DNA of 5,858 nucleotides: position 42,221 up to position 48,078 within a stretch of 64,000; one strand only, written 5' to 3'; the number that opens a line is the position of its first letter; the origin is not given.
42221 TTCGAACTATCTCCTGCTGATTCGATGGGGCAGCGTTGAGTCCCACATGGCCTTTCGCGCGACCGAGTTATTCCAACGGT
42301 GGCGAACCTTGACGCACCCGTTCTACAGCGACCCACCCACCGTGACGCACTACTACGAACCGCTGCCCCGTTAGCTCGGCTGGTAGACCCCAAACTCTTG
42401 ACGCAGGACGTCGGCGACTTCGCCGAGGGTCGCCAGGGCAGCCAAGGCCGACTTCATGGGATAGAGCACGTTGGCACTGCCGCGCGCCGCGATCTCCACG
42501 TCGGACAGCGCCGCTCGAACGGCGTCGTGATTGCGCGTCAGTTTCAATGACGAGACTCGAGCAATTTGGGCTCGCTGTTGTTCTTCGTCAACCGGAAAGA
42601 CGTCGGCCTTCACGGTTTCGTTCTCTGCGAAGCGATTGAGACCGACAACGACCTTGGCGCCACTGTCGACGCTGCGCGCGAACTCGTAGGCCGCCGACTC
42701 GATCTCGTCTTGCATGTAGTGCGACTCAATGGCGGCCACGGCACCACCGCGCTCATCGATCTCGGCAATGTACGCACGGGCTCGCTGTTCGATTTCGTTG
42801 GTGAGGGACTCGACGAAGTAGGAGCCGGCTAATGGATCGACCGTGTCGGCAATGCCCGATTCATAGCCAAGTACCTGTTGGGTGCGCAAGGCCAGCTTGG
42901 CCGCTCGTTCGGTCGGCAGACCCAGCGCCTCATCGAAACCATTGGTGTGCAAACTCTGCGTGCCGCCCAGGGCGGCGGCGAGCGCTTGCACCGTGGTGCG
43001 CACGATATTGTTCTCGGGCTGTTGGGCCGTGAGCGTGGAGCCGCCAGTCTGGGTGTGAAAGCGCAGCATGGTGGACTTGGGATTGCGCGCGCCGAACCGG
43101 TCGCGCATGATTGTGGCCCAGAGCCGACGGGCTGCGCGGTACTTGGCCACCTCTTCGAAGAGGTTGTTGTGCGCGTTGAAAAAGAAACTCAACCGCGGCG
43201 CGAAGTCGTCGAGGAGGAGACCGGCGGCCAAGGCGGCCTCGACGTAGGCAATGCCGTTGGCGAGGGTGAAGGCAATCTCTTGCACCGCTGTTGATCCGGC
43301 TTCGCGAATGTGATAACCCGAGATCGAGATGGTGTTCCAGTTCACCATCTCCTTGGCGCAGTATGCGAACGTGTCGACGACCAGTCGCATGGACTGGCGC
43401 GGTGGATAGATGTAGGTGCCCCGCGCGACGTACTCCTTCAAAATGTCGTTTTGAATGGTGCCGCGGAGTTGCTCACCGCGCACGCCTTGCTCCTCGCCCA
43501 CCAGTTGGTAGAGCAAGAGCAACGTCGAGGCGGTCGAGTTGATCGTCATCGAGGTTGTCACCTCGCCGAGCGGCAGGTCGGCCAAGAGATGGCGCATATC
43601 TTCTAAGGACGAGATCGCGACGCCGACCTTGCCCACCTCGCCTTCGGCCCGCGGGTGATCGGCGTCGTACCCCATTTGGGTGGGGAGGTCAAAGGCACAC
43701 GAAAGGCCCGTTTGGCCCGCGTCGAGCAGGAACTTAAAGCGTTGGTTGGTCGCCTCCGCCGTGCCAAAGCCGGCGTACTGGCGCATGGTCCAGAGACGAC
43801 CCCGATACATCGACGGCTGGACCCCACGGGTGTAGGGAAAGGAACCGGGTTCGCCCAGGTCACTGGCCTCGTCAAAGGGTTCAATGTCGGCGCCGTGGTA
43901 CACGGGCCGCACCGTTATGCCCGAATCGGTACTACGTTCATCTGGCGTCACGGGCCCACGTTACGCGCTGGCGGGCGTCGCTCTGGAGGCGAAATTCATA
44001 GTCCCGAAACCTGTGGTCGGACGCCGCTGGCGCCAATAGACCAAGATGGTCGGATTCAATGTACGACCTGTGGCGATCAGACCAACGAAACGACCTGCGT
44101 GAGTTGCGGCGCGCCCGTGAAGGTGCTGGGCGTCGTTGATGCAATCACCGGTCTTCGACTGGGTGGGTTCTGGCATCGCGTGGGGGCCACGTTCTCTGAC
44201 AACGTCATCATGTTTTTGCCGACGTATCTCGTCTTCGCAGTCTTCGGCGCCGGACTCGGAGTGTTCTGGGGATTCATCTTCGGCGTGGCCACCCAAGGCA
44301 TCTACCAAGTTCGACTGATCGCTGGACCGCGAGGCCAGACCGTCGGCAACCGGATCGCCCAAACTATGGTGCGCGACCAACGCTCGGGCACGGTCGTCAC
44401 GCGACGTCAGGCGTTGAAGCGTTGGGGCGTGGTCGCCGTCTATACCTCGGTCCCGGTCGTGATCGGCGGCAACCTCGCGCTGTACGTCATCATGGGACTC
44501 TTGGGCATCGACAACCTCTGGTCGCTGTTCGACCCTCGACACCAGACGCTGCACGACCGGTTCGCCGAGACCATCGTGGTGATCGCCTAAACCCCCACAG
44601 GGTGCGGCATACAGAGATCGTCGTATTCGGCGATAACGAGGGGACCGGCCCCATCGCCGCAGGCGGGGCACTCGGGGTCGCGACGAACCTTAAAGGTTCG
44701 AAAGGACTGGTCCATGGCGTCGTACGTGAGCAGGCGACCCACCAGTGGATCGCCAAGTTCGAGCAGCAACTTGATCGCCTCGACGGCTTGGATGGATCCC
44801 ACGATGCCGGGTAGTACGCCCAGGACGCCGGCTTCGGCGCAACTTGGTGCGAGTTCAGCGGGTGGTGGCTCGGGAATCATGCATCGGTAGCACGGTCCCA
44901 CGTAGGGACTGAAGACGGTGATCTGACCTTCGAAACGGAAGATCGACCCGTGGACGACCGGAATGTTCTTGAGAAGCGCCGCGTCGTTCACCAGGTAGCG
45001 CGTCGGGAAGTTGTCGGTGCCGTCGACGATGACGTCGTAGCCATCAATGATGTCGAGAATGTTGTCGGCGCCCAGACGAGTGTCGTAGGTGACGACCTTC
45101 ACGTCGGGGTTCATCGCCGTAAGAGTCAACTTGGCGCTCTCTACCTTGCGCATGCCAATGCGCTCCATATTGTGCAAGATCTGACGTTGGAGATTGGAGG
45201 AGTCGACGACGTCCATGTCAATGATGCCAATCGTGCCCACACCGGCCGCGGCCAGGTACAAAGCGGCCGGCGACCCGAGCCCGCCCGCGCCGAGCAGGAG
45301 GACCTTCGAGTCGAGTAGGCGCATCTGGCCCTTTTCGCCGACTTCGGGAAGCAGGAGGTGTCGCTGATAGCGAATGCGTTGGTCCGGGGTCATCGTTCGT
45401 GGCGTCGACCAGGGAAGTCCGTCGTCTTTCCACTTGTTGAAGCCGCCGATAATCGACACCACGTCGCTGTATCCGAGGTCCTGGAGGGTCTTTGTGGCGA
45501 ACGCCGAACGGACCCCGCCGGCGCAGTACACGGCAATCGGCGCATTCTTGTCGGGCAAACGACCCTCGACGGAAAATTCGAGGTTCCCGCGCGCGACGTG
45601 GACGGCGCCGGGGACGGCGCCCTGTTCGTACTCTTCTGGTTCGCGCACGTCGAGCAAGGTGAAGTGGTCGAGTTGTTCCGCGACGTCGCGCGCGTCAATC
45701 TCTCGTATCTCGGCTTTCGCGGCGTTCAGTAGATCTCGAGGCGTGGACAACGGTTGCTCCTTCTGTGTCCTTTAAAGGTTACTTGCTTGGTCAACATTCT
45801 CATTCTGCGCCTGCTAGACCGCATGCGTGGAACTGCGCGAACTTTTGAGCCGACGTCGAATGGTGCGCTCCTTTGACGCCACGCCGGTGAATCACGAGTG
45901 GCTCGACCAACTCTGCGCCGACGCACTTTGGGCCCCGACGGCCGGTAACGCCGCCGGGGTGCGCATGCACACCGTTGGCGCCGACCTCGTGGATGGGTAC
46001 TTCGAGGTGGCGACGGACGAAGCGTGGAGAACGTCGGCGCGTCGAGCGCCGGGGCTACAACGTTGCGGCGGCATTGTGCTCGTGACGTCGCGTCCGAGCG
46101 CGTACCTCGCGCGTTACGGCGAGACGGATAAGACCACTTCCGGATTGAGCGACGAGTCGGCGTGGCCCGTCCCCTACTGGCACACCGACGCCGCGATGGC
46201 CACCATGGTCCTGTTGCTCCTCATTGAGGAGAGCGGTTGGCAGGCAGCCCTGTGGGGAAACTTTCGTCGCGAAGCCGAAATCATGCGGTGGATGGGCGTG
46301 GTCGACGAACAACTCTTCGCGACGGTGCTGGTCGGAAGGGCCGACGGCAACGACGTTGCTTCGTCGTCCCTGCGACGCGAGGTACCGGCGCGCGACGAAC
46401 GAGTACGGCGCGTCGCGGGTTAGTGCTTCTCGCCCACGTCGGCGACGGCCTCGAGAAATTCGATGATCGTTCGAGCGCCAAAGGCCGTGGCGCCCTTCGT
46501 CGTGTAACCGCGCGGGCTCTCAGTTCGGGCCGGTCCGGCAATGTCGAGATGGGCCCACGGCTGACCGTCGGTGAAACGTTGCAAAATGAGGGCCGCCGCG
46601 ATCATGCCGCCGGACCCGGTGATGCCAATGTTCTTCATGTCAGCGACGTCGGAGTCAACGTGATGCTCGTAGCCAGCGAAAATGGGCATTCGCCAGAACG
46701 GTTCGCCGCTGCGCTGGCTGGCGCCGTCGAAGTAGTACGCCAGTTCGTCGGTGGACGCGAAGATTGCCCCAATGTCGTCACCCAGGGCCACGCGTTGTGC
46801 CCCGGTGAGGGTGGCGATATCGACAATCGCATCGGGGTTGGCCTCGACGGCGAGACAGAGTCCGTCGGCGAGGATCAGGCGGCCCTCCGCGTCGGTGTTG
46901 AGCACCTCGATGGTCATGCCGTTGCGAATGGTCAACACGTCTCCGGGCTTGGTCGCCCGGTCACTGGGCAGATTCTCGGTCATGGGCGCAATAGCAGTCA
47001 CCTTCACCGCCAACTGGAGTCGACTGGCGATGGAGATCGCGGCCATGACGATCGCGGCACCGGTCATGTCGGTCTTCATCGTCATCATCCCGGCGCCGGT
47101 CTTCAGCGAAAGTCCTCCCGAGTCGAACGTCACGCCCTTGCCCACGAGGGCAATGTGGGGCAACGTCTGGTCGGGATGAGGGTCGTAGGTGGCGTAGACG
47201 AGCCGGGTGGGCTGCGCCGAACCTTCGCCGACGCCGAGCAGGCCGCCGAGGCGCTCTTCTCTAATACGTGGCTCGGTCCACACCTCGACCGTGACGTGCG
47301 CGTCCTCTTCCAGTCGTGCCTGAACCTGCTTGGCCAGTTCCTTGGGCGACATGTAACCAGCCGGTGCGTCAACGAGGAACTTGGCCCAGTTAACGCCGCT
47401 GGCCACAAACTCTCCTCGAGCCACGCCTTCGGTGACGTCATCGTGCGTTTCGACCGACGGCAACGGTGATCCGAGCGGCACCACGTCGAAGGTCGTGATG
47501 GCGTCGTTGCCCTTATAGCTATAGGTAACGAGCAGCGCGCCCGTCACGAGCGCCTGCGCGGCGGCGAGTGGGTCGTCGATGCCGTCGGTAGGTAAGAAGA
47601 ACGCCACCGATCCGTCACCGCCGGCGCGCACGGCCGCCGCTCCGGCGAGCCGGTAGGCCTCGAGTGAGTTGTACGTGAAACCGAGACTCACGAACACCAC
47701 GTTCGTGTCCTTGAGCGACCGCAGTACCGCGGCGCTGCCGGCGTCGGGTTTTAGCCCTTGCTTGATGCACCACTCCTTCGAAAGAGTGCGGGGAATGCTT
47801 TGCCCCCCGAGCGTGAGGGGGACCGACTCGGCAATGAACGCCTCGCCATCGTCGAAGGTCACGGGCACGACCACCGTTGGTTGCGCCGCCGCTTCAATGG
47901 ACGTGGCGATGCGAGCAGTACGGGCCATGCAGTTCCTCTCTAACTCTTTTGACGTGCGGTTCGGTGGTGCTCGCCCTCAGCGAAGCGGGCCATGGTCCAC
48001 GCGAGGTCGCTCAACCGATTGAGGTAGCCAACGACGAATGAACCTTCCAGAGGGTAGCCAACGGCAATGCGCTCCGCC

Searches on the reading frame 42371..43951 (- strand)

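Call 46: search_protein_families(library=pfam, proteins=[window:42371-43951:-], max_evalue=0.00001)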
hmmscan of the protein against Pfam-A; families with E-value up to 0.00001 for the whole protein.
window:42371-43951:- (526 aa): 1 family
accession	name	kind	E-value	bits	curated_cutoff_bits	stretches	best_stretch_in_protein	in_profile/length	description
PF01642.28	MM_CoA_mutase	-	3.2e-219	729.2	22.1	1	8-521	2-512/512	Methylmalonyl-CoA mutase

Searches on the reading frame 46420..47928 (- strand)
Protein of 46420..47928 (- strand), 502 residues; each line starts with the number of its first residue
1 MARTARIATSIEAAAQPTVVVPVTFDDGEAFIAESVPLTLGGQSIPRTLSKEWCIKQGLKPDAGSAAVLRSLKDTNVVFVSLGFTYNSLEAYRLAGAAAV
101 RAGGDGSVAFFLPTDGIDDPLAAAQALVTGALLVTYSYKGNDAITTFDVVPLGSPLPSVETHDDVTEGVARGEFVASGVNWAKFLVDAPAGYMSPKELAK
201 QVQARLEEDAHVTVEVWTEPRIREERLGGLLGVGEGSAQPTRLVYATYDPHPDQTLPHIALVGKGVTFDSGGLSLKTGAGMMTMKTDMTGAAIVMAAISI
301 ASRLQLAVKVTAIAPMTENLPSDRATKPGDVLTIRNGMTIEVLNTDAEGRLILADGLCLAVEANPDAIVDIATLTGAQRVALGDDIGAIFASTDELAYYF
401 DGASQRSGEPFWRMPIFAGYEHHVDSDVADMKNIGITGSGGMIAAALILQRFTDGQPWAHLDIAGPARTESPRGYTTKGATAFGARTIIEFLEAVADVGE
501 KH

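Call 46: search_protein_families(library=pfam, proteins=[window:46420-47928:-], max_evalue=0.00001)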
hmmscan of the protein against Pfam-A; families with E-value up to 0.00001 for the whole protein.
window:46420-47928:- (502 aa): 1 family
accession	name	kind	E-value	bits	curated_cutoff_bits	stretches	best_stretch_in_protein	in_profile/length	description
PF00883.26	Peptidase_M17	-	1.3e-110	370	25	1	180-489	1-310/310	Cytosol aminopeptidase family, catalytic domain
